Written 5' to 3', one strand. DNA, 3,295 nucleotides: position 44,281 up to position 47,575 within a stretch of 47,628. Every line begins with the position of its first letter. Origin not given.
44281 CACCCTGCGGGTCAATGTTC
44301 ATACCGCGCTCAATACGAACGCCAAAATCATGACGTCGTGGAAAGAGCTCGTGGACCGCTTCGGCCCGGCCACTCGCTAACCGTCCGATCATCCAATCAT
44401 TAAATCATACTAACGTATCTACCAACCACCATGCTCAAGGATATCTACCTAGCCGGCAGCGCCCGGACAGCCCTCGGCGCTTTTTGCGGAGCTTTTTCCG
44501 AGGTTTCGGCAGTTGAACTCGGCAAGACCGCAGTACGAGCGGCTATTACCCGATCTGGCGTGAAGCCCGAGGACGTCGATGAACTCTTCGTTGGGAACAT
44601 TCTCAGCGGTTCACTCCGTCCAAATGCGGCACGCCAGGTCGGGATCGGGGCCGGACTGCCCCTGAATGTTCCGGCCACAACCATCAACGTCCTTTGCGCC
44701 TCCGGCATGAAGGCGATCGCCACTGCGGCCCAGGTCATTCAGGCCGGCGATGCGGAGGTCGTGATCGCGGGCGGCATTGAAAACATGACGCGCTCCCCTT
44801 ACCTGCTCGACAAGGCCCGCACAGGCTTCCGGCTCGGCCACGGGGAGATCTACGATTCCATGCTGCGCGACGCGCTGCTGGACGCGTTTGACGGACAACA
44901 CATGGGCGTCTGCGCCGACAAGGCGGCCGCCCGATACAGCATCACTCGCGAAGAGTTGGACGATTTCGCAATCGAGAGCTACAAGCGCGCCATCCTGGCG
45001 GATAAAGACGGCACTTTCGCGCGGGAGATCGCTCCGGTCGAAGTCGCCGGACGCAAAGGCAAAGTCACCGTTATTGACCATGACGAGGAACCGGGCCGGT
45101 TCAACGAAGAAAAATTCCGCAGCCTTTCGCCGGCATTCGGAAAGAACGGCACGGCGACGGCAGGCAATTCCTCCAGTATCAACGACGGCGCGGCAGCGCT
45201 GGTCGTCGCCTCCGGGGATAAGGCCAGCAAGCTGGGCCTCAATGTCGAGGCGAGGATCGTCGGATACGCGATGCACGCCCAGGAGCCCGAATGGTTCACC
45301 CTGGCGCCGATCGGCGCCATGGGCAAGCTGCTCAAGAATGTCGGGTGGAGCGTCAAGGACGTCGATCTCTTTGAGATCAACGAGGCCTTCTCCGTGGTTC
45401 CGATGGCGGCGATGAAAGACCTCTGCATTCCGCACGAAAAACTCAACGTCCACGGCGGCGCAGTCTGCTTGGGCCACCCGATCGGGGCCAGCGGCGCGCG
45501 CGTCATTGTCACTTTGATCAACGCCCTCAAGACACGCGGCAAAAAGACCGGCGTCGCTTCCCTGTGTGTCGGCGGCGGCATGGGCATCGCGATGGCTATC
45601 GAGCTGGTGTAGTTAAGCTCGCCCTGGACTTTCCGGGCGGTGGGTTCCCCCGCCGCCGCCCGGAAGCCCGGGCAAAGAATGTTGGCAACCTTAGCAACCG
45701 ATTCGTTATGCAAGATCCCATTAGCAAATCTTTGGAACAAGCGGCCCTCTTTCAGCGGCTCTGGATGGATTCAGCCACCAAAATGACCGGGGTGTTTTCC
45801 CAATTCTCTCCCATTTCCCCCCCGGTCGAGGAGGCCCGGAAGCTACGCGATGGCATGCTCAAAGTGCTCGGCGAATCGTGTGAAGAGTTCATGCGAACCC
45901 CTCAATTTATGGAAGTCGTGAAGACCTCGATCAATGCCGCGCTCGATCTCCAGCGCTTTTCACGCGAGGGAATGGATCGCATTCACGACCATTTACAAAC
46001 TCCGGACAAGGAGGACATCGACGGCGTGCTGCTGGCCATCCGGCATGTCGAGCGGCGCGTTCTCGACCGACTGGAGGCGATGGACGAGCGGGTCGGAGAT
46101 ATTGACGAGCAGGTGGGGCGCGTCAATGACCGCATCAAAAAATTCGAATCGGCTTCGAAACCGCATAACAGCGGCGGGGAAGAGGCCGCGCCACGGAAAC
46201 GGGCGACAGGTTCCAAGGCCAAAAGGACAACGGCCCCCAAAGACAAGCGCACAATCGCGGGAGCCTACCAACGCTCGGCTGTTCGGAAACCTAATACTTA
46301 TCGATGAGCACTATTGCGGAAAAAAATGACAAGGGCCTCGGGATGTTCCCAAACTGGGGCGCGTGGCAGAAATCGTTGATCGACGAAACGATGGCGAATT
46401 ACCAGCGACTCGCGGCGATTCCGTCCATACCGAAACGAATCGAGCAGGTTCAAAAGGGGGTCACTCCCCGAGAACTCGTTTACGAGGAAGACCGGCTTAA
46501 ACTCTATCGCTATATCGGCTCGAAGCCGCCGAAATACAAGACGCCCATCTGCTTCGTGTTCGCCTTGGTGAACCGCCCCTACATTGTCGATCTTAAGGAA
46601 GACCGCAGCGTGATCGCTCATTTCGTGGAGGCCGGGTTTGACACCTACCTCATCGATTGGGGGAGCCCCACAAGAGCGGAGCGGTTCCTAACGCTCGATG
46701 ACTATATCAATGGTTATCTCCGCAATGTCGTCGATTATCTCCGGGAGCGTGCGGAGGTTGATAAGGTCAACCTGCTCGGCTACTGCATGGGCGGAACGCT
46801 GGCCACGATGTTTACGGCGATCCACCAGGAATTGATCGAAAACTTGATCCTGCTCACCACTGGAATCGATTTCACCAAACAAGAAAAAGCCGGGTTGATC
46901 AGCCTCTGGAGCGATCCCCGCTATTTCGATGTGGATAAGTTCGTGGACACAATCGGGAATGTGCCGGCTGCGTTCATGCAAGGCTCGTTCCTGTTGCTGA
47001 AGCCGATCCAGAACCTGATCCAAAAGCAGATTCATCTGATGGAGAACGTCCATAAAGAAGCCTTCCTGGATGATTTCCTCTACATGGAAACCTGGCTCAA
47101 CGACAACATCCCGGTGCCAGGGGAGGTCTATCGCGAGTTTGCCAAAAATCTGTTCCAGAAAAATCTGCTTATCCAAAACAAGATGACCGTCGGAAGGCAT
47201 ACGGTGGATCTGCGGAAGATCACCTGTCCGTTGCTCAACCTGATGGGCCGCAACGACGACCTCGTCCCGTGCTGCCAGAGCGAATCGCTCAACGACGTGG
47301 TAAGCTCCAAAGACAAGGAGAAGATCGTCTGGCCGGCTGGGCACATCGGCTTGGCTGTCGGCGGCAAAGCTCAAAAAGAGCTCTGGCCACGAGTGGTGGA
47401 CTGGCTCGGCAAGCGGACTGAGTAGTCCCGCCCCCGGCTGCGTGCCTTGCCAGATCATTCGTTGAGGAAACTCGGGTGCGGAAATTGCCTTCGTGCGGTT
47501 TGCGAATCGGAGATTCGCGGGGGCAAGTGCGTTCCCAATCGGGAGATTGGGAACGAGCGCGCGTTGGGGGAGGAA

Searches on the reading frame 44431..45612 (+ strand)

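Call 61: search_protein_families(library=pfam, proteins=[window:44431-45612:+], max_evalue=0.01)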
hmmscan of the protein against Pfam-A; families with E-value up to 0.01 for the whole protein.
window:44431-45612:+ (393 aa): 6 families
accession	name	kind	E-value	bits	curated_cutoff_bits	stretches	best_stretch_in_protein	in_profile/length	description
PF00108.29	Thiolase_N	-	2.4e-85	286.5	26.4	1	6-261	2-258/260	Thiolase, N-terminal domain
PF02803.24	Thiolase_C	-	3.4e-44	149.9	27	1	271-391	2-122/123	Thiolase, C-terminal domain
PF00109.32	ketoacyl-synt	-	2e-06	28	20.8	1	81-120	166-205/252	Beta-ketoacyl synthase, N-terminal domain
PF22691.2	Thiolase_C_1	-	2.4e-05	24.5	28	0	284-332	11-59/144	Thiolase C-terminal domain-like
PF07451.17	SpoVAD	-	0.00044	19.5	22.1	1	27-114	51-131/329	Stage V sporulation protein AD (SpoVAD)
PF08545.16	ACP_syn_III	-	0.002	18.4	24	0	85-121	3-39/80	3-Oxoacyl-[acyl-carrier-protein (ACP)] synthase III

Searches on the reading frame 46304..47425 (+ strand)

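Call 61: search_protein_families(library=pfam, proteins=[window:46304-47425:+], max_evalue=0.01)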
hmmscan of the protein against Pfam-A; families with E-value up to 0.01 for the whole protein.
window:46304-47425:+ (373 aa): 10 families
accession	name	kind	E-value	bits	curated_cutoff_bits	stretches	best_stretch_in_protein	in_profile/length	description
PF00561.26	Abhydrolase_1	-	2.1e-17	64.1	25.8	1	101-350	17-241/245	alpha/beta hydrolase fold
PF12146.15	Hydrolase_4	-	2.2e-08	34.2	27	1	103-191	23-114/239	Serine aminopeptidase, S33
PF06850.17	PHB_depo_C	-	6.4e-08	32.8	27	1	268-369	94-200/203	PHB de-polymerase C-terminus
PF01738.24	DLH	-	1e-06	28.9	21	1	136-173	78-117/217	Dienelactone hydrolase family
PF11339.14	DUF3141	-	1.3e-06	27.7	29.7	1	223-326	215-317/582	Protein of unknown function (DUF3141)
PF03959.19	FSH1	-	1.1e-05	25.6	21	1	302-348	155-200/211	Serine hydrolase (FSH1)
PF07167.19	PhaC_N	-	0.0001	22.5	23.7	1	53-106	119-172/173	Poly-beta-hydroxybutyrate polymerase (PhaC) N-terminus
PF06028.17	DUF915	-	0.00065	19.6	22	1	137-172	87-122/255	Alpha/beta hydrolase of unknown function (DUF915)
PF20434.5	BD-FAE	-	0.0011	19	26.8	0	302-330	184-212/215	BD-FAE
PF12697.13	Abhydrolase_6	-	0.0017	19.5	26.3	1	107-322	23-180/217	Alpha/beta hydrolase family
